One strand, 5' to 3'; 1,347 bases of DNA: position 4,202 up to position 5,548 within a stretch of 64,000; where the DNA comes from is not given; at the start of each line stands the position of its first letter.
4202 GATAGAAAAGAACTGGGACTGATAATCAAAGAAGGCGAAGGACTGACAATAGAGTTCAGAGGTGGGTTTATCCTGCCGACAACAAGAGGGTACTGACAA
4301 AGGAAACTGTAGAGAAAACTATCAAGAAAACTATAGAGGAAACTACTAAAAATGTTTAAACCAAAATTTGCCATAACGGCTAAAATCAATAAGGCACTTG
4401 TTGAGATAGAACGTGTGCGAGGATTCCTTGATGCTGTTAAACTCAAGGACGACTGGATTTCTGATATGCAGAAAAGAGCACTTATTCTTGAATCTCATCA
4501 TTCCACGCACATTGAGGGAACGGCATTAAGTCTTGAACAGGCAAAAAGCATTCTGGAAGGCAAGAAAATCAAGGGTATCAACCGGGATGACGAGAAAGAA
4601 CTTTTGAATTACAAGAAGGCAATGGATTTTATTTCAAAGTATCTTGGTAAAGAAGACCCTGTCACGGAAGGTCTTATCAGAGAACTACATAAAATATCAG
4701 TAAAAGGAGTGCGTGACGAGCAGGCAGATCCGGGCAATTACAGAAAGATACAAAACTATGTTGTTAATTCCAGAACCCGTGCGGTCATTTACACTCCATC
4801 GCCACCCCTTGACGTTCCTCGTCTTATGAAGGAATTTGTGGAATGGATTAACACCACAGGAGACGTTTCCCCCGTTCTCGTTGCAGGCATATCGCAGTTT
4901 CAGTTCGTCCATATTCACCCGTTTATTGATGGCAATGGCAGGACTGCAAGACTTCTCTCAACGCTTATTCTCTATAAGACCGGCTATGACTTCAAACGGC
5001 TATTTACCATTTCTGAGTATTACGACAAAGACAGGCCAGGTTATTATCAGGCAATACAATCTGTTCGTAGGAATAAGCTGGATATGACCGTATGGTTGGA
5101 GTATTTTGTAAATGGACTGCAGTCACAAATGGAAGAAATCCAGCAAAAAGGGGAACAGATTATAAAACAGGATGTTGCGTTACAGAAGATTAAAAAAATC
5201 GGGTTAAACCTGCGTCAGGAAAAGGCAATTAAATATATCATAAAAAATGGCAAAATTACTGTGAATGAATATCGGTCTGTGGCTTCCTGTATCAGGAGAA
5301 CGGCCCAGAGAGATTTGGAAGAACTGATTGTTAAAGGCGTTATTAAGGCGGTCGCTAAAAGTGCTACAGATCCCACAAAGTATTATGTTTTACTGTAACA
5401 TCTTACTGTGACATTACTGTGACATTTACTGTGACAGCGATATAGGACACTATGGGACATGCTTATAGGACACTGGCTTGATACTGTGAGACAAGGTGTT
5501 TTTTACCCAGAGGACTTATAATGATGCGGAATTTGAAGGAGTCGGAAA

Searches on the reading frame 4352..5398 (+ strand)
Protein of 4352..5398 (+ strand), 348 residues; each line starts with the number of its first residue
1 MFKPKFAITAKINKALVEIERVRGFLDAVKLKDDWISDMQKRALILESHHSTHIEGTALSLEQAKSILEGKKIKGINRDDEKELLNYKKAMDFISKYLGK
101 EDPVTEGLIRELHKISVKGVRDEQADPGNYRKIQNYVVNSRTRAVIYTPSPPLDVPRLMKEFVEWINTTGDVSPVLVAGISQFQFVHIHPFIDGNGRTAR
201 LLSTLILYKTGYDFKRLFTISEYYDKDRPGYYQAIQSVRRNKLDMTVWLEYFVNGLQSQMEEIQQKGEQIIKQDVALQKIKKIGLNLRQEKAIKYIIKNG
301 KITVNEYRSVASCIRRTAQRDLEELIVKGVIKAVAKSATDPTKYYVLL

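Call 84: search_protein_families(library=pfam, proteins=[window:4352-5398:+], max_evalue=0.001)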
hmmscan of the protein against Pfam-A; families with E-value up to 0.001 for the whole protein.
window:4352-5398:+ (348 aa): 2 families
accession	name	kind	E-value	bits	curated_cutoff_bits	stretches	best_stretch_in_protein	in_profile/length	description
PF02661.23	Fic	-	2.4e-19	70.4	24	1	104-207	2-93/93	Fic/DOC family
PF13784.11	Fic_N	-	0.00056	20.3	26.7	0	43-92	31-78/82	Fic/DOC family N-terminal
